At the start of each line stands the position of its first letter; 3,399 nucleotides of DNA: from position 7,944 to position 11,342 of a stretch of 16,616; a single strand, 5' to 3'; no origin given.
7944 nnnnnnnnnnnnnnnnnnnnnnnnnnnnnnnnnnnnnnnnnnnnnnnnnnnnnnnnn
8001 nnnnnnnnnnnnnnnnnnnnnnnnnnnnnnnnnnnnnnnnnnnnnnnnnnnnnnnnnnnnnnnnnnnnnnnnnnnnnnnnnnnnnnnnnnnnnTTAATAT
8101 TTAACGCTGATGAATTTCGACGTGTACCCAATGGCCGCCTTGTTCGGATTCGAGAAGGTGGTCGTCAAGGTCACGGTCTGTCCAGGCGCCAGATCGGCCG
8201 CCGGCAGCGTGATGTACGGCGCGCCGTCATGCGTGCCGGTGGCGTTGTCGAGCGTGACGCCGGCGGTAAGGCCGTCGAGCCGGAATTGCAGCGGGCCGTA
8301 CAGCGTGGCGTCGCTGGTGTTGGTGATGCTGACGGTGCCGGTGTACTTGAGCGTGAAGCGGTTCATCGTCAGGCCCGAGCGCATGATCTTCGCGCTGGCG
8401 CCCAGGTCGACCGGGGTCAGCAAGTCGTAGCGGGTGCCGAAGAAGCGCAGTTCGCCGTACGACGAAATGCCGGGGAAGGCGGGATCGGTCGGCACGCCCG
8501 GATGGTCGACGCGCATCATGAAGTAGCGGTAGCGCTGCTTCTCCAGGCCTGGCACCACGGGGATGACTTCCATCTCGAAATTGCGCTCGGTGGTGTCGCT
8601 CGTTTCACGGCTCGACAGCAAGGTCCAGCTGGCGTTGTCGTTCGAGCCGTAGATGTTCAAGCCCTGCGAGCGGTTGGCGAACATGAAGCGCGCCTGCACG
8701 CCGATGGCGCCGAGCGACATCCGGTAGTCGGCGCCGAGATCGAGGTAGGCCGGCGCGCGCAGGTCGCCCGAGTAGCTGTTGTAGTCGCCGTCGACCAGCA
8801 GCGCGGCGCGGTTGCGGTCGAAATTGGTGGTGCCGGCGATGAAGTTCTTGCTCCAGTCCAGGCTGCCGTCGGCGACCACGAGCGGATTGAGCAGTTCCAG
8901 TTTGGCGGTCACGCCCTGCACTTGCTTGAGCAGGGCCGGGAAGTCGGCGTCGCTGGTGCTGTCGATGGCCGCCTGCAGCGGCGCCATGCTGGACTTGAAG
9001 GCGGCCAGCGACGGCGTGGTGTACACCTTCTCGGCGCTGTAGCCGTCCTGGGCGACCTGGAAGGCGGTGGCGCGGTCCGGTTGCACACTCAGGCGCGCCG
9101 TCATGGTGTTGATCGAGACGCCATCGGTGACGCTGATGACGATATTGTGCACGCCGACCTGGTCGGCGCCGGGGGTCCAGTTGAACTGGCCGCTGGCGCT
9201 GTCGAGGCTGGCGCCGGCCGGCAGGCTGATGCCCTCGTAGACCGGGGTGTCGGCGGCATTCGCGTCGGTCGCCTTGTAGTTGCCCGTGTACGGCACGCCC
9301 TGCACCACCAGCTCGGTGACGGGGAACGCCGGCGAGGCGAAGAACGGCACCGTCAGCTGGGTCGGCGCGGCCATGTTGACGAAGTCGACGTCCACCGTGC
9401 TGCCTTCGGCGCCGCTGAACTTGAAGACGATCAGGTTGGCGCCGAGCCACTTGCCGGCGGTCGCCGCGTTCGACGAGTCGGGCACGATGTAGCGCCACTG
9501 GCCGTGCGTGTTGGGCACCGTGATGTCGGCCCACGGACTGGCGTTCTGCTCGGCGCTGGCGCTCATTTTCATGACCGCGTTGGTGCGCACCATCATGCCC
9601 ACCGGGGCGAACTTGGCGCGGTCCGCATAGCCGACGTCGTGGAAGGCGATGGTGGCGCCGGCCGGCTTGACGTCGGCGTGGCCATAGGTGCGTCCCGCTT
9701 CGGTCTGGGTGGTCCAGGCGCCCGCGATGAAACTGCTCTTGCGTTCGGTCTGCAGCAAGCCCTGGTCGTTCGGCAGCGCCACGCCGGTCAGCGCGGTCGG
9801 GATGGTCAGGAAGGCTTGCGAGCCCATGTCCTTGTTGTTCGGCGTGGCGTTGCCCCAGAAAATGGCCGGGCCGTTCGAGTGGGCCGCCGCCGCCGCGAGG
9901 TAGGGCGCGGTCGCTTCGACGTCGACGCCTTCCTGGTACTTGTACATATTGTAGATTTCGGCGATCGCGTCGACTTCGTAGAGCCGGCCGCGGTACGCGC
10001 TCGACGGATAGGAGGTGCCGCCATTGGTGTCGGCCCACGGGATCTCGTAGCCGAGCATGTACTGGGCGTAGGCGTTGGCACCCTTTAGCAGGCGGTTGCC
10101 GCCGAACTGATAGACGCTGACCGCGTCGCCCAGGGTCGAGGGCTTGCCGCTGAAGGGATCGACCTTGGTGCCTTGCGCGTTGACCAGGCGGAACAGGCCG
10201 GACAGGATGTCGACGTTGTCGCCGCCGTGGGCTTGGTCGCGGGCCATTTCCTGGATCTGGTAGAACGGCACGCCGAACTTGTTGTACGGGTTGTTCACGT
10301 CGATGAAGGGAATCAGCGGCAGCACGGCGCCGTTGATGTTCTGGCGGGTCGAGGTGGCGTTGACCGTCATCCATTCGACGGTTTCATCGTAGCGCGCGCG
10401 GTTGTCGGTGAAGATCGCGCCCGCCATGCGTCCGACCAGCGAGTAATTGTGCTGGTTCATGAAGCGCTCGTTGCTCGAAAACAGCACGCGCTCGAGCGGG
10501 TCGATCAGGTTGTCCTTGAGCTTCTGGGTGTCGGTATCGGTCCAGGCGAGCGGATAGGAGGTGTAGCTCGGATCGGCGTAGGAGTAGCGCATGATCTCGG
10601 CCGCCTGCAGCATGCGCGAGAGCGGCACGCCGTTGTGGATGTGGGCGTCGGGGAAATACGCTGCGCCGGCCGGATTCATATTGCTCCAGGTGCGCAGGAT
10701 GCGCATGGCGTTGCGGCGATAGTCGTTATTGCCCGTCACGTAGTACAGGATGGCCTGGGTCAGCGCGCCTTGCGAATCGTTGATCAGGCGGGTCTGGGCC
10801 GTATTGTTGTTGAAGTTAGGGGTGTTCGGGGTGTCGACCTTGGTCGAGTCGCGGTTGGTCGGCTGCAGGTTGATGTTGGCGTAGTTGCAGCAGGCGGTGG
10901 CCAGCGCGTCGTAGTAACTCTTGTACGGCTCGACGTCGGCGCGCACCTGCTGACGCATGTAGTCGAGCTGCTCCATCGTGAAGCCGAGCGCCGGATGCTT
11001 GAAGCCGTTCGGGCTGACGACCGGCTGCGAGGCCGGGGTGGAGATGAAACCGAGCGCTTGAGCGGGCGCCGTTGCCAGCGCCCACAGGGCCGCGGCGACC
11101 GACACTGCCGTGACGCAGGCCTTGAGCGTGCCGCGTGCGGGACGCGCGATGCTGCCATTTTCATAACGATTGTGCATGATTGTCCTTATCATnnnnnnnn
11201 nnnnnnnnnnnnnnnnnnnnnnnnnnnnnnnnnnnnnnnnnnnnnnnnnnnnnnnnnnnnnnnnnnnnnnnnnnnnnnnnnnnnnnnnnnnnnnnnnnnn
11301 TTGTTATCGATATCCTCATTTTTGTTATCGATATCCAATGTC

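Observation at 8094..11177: Lyase A combines a lyase-like toroid with He_PIG Ig-like, discoidin (CBM32-like) and an unassigned C-terminal beta-domain of about 130 aa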

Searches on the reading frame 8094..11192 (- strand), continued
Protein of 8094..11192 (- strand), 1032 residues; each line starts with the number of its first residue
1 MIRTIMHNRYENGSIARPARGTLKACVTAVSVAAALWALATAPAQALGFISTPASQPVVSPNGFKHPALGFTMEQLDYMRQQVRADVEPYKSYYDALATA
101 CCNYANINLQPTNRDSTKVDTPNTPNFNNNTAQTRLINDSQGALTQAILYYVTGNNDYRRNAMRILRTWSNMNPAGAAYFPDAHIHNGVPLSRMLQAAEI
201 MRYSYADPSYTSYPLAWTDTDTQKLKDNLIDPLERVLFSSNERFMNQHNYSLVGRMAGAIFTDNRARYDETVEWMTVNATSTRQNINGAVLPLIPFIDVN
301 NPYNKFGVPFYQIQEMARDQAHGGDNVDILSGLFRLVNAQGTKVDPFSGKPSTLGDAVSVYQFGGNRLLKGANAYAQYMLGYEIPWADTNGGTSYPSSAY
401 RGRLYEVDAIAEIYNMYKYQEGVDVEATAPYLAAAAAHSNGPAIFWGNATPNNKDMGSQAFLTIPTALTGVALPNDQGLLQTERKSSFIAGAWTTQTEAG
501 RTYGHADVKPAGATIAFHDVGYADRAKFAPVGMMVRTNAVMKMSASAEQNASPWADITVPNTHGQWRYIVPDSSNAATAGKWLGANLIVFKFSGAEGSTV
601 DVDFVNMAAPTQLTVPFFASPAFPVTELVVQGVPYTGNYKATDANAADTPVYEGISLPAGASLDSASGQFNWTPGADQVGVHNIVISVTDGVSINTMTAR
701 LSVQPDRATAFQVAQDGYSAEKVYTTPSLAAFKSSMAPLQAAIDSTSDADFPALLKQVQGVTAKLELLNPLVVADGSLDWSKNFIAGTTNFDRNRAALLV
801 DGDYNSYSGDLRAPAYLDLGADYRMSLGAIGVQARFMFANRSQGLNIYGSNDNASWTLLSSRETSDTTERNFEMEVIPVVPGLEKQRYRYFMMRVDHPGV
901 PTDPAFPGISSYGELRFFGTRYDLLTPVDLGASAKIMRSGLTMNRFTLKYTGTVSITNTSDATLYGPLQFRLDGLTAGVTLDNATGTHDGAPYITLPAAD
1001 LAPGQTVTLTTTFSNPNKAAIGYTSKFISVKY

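Call 57: find_encoding_contigs(protein=P0008, flank=10000, max_places=1)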
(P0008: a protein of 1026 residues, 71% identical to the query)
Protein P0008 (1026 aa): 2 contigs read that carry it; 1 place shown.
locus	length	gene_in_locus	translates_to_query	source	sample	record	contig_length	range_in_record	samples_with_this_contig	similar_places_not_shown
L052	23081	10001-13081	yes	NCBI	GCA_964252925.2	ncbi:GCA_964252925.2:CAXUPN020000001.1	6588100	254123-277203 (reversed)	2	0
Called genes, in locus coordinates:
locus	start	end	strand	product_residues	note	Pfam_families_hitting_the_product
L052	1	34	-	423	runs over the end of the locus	PF04055:Radical_SAM, PF06969:HemN_C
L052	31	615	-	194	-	PF01725:Ham1p_like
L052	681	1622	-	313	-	PF00532:Peripla_BP_1, PF13407:Peripla_BP_4, PF13377:Peripla_BP_3 (weak)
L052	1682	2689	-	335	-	PF16884:ADH_N_2, PF00107:ADH_zinc_N, PF13602:ADH_zinc_N_2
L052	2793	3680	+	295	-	PF00126:HTH_1, PF03466:LysR_substrate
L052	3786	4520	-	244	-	PF01138:RNase_PH, PF03725:RNase_PH_C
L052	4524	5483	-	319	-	PF00481:PP2C (weak), PF13672:PP2C_2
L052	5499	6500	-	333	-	PF00069:Pkinase, PF07714:PK_Tyr_Ser-Thr, PF03109:ABC1 (weak)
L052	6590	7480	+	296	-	PF03755:YicC-like_N, PF08340:YicC-like_C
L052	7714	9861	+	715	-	PF21209:Bac_rhamnosid-like_N, PF17389:Bac_rhamnosid6H, PF06202:GDE_C (faint), PF22422:MGH1-like_GH (weak)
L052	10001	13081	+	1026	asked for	PF05345:He_PIG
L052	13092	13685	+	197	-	-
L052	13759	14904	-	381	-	PF22847:Glyco_hydro_43_rel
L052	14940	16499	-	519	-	PF22848:ASD1_dom, PF06964:Alpha-L-AF_C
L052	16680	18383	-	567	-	PF04616:Glyco_hydro_43, PF17851:GH43_C2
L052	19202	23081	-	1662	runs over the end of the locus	PF05345:He_PIG, PF22633:F5_F8_type_C_2 (faint), PF00754:F5_F8_type_C (weak)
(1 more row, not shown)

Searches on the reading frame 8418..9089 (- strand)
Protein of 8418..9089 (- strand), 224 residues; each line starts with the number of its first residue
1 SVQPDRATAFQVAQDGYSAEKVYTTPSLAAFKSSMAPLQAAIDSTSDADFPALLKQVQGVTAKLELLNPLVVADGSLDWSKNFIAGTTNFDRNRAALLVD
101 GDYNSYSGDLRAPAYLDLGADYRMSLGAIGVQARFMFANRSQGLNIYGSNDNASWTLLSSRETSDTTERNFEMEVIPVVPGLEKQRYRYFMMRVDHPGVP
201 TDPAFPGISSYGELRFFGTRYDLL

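Call 9: search_protein_families(library=pfam, proteins=[window:8418-9089:-], max_evalue=10)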
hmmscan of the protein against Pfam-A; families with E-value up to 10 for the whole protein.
seq(224 aa): 2 families
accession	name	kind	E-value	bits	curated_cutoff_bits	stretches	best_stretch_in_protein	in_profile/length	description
PF00754.31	F5_F8_type_C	-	0.001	19.6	28.2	1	92-171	11-99/127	F5/8 type C domain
PF22633.2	F5_F8_type_C_2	-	0.012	16.7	27.8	1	99-170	3-78/91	NedA-like, galactose-binding domain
